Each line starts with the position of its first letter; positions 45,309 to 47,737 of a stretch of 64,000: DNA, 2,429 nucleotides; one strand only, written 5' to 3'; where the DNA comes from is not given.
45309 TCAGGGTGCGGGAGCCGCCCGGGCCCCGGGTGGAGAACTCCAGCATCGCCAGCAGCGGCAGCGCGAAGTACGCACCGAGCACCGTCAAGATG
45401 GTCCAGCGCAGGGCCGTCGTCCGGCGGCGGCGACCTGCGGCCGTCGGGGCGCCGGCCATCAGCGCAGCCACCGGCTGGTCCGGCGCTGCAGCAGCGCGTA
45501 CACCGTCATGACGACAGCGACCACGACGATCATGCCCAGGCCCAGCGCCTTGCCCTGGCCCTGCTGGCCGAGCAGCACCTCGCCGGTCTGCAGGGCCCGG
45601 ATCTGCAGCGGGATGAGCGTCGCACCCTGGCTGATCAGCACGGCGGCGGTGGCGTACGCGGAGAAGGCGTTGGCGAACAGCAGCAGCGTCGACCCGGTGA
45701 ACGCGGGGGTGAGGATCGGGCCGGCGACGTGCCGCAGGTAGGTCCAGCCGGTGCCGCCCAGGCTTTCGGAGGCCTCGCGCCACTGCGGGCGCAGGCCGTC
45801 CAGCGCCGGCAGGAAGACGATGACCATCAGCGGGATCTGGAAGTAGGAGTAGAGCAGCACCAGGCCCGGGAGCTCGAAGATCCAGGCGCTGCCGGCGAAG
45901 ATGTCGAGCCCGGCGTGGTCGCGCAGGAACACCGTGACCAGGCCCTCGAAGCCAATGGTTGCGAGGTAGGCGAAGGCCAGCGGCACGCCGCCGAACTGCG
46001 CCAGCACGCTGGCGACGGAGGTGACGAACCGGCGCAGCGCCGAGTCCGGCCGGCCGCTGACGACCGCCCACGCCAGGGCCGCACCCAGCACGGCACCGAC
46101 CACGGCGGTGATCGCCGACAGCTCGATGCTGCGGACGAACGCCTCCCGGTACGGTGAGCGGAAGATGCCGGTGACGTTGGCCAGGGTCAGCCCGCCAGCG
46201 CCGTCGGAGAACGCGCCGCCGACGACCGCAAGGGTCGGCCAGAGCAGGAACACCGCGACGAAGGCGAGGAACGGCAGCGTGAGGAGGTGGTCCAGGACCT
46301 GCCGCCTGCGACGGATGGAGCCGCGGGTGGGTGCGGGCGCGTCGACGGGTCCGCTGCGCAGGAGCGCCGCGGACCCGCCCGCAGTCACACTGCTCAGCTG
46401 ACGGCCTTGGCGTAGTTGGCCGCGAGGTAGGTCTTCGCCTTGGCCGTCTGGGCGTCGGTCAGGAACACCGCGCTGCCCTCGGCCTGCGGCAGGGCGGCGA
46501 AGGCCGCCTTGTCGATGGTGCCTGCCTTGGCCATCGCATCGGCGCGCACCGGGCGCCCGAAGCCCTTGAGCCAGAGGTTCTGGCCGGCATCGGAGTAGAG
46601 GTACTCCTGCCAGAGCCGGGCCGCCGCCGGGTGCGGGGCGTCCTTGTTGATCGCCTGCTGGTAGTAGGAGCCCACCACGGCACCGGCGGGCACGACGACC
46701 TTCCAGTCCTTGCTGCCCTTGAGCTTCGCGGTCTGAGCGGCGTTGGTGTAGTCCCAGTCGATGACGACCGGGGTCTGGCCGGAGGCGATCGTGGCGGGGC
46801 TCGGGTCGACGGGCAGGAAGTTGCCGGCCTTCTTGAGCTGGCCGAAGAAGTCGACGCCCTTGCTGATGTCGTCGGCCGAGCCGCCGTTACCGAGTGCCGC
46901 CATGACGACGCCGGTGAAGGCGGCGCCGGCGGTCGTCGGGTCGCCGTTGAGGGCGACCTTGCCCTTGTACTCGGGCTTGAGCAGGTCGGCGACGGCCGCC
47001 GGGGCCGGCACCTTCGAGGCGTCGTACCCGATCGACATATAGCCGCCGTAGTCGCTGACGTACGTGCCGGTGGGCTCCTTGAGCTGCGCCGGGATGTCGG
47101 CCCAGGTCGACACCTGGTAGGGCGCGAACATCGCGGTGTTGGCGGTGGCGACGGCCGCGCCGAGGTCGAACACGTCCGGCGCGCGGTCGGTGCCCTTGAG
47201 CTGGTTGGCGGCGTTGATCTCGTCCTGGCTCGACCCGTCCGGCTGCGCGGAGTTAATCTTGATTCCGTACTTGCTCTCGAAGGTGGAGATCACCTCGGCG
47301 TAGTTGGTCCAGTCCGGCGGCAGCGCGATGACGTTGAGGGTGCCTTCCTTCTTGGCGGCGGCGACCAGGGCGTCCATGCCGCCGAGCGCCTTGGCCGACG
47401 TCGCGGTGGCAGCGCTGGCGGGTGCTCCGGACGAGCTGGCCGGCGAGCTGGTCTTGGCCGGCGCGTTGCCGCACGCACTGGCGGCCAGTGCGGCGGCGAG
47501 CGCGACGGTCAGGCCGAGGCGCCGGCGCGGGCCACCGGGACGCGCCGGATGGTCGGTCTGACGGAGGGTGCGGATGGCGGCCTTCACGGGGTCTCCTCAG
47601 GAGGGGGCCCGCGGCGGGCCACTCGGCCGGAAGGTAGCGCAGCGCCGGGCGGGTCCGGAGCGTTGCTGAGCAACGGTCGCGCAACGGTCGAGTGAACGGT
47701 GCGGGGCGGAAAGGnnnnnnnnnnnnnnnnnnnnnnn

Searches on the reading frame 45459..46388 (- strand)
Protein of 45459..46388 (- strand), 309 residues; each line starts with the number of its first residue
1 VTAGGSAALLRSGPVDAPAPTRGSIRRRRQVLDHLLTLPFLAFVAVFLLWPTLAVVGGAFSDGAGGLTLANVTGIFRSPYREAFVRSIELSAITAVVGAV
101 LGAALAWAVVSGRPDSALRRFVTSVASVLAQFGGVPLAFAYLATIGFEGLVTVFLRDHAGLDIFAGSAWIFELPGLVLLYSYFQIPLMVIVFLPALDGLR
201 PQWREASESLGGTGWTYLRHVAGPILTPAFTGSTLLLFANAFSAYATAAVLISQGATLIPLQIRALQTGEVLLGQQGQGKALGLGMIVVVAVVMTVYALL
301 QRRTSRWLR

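Call 29: search_protein_families(library=pfam, proteins=[window:45459-46388:-], max_evalue=0.001)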
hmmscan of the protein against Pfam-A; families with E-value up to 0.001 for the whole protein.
window:45459-46388:- (309 aa): 1 family
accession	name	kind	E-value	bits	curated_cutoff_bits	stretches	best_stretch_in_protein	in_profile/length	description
PF00528.27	BPD_transp_1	-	2.3e-08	34.4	26.4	1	100-305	3-183/184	Binding-protein-dependent transport system inner membrane component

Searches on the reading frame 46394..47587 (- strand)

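Call 29: search_protein_families(library=pfam, proteins=[window:46394-47587:-], max_evalue=0.001)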
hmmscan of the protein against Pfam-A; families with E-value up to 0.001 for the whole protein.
window:46394-47587:- (397 aa): 3 families
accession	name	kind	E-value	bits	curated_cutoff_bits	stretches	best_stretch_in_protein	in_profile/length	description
PF13343.11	SBP_bac_6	-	3.9e-22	79.3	24.6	1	149-364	25-235/245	Bacterial extracellular solute-binding protein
PF13531.11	SBP_bac_11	-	3.3e-07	30.8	25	1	97-341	14-223/227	Bacterial extracellular solute-binding protein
PF01547.30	SBP_bac_1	-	5.2e-05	23.8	26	1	97-336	11-306/307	Bacterial extracellular solute-binding protein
